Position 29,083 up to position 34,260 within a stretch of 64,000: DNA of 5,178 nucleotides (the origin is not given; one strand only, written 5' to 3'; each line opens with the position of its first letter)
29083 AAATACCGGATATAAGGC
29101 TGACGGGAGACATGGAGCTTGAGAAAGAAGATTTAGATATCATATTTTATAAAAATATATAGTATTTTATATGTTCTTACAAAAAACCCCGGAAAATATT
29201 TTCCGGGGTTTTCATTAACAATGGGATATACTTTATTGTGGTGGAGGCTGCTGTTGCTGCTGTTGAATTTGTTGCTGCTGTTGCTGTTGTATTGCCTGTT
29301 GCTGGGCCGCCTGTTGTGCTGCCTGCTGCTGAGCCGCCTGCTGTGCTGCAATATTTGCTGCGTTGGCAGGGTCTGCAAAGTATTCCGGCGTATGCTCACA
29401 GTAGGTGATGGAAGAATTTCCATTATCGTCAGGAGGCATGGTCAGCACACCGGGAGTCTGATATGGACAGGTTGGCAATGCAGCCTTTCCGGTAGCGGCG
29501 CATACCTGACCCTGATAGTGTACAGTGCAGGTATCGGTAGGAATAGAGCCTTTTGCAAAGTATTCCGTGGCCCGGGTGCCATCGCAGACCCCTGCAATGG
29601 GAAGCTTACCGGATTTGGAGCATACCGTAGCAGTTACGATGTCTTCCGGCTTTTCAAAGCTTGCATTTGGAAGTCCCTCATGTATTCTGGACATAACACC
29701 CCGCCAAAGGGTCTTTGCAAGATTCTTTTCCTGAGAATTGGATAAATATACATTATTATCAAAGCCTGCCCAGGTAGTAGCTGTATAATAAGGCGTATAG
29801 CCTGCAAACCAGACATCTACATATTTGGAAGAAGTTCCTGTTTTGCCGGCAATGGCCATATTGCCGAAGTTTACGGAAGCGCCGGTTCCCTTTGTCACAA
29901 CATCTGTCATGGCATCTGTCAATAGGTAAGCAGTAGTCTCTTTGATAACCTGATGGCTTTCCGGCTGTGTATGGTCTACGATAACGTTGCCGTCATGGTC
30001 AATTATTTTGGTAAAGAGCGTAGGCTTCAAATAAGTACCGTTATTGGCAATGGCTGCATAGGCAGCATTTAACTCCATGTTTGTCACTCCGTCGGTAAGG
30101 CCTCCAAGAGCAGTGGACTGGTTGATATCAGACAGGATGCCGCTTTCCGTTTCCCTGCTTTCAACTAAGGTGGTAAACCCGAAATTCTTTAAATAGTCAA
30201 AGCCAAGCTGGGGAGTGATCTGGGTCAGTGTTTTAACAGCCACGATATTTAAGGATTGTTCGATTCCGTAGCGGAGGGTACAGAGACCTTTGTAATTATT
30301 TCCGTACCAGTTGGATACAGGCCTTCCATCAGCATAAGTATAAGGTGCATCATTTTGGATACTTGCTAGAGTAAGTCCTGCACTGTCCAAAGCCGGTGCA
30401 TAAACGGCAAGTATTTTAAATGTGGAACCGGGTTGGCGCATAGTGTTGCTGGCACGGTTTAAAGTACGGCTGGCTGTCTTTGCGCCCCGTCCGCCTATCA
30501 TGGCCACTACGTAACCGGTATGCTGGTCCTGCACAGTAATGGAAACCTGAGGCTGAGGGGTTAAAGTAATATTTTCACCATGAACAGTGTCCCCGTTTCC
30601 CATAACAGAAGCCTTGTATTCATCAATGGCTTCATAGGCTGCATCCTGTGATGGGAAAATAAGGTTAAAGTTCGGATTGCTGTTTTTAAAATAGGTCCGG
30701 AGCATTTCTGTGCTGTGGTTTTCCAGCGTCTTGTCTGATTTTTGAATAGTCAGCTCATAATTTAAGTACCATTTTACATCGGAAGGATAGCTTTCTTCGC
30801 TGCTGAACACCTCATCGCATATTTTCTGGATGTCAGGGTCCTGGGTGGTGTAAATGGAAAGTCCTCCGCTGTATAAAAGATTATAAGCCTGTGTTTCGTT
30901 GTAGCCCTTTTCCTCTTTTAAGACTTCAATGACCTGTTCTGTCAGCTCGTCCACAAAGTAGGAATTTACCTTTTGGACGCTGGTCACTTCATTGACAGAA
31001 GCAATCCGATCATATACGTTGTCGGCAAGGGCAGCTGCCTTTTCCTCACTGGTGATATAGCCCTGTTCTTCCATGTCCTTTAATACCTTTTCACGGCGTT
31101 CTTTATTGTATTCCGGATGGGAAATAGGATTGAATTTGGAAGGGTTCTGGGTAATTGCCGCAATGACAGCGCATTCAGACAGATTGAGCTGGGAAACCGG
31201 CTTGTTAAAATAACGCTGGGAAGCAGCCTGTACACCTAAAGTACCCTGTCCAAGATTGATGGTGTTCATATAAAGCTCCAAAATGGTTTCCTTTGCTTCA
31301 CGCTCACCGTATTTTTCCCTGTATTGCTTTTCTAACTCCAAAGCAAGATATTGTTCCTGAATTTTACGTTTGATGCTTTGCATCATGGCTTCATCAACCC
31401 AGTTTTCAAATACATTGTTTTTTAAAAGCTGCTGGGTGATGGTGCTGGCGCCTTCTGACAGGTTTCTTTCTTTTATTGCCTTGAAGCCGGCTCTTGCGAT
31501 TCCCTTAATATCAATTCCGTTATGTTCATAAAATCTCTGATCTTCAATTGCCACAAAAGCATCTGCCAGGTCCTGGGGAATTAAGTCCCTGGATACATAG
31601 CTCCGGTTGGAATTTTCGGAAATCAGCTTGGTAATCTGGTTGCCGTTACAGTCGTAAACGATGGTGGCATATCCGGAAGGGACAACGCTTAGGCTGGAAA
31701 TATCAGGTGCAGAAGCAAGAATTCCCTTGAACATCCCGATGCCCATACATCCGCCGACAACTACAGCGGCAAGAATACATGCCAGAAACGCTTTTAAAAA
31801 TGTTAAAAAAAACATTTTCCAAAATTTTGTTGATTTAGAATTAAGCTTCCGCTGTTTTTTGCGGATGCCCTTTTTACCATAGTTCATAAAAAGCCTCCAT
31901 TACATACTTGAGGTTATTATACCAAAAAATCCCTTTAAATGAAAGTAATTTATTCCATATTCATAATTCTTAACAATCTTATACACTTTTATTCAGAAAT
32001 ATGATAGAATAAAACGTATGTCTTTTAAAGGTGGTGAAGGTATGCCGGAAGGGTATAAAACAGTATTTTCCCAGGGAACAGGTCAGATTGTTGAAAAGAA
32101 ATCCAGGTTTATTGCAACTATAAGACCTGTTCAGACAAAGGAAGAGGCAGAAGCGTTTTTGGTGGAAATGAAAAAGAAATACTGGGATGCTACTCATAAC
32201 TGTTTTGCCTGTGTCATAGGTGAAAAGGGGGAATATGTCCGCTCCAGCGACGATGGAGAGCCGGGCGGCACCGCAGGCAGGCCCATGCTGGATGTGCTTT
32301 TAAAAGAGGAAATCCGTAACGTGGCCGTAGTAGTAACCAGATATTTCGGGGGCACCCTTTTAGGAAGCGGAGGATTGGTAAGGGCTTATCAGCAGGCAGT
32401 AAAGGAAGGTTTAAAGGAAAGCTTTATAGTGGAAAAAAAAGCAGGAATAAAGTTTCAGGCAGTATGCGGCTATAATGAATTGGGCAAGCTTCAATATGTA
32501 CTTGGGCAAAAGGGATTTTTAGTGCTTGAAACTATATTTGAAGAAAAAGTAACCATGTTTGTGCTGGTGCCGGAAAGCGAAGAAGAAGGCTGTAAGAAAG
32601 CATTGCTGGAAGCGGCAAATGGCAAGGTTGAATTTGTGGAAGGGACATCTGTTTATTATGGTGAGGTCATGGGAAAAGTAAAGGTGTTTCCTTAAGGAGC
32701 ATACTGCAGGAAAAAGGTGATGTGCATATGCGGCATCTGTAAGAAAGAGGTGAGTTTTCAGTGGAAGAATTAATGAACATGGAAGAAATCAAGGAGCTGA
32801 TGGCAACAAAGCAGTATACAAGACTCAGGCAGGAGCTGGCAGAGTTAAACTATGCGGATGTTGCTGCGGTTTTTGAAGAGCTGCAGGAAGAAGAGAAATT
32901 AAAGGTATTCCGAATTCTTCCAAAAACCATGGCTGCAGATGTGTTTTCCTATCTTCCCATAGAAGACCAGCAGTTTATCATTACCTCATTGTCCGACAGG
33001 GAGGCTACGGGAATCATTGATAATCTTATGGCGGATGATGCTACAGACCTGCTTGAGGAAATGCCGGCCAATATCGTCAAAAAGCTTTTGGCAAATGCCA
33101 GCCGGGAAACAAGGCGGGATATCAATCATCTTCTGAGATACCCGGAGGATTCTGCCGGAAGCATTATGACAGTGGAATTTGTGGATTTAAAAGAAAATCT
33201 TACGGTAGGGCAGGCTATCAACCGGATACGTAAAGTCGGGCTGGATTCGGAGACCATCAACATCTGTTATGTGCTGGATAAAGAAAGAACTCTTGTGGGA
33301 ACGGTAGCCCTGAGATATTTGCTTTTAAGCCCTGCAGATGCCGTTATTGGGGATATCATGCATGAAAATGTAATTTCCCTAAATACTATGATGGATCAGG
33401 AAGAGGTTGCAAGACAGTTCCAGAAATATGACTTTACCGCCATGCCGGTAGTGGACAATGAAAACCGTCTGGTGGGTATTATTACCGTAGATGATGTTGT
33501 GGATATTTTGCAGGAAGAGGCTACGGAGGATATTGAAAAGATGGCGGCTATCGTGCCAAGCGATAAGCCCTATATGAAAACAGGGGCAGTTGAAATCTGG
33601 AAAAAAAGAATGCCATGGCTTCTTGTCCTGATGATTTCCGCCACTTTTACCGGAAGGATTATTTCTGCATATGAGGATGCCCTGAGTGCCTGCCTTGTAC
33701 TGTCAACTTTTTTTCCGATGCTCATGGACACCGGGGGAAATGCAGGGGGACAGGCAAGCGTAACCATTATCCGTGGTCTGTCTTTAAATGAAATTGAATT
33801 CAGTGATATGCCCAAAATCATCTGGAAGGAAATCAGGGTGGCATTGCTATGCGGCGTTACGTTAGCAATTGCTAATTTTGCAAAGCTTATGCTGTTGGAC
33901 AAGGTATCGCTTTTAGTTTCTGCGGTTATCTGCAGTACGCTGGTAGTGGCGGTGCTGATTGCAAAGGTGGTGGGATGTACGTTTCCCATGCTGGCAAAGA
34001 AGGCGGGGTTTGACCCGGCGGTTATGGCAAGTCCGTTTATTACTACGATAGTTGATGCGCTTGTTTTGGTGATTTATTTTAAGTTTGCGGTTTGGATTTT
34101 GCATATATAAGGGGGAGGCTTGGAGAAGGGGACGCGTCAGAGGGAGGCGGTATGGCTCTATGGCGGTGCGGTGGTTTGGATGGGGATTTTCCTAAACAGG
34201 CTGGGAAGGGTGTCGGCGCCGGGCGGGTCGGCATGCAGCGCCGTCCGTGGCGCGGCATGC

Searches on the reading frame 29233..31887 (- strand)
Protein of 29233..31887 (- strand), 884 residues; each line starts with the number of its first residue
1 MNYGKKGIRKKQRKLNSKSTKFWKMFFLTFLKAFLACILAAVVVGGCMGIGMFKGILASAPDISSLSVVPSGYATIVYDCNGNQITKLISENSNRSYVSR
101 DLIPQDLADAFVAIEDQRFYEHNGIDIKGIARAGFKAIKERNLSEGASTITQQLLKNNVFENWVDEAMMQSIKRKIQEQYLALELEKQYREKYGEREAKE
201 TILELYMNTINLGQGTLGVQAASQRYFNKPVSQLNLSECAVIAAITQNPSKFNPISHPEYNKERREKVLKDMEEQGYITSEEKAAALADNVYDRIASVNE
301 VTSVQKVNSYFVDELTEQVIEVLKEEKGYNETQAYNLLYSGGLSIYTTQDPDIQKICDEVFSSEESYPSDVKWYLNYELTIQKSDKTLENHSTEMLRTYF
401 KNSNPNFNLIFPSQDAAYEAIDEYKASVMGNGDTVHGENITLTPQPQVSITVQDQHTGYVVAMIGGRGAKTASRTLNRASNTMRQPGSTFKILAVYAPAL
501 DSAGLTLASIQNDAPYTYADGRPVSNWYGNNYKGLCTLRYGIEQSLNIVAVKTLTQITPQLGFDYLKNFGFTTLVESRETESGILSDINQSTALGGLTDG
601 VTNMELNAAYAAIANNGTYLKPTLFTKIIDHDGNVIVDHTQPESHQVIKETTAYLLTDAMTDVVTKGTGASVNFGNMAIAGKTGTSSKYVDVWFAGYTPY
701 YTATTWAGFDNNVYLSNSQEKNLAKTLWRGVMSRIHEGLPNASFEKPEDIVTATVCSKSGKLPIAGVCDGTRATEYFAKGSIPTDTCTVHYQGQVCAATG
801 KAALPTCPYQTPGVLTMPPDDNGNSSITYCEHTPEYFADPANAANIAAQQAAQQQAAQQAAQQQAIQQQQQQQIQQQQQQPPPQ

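Call 84: search_protein_families(library=pfam, proteins=[window:29233-31887:-], max_evalue=0.00001)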
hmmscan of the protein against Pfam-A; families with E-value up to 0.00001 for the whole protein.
window:29233-31887:- (884 aa): 2 families
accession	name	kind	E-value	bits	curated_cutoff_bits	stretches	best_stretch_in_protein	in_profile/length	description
PF00912.28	Transgly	-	4.1e-58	196.2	27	1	82-272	2-177/178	Transglycosylase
PF00905.27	Transpeptidase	-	2.5e-38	132.4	22.1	1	449-708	2-274/299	Penicillin binding protein transpeptidase domain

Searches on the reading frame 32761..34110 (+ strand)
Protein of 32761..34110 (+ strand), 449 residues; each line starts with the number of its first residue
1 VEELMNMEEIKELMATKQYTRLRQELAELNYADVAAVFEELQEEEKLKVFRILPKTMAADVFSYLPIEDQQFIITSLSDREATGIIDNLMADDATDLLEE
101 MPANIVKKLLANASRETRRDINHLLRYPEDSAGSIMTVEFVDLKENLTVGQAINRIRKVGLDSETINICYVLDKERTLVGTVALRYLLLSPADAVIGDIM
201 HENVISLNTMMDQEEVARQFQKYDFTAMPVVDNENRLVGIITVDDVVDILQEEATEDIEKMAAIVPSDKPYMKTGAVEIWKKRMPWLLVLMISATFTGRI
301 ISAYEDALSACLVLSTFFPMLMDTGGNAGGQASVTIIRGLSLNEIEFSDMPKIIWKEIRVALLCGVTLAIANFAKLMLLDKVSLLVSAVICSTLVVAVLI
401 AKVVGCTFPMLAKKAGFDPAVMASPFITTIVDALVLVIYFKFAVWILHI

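Call 84: search_protein_families(library=pfam, proteins=[window:32761-34110:+], max_evalue=0.00001)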
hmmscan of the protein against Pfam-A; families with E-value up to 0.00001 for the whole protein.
window:32761-34110:+ (449 aa): 3 families
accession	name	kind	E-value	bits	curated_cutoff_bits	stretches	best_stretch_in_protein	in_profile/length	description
PF01769.21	MgtE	-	3.4e-35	121.5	27.6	1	319-440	2-123/125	Divalent cation transporter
PF03448.22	MgtE_N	-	3.3e-29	101.9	25.9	1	29-130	1-102/102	MgtE intracellular N domain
PF00571.33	CBS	-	1.2e-16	61.2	24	1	196-251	1-56/57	CBS domain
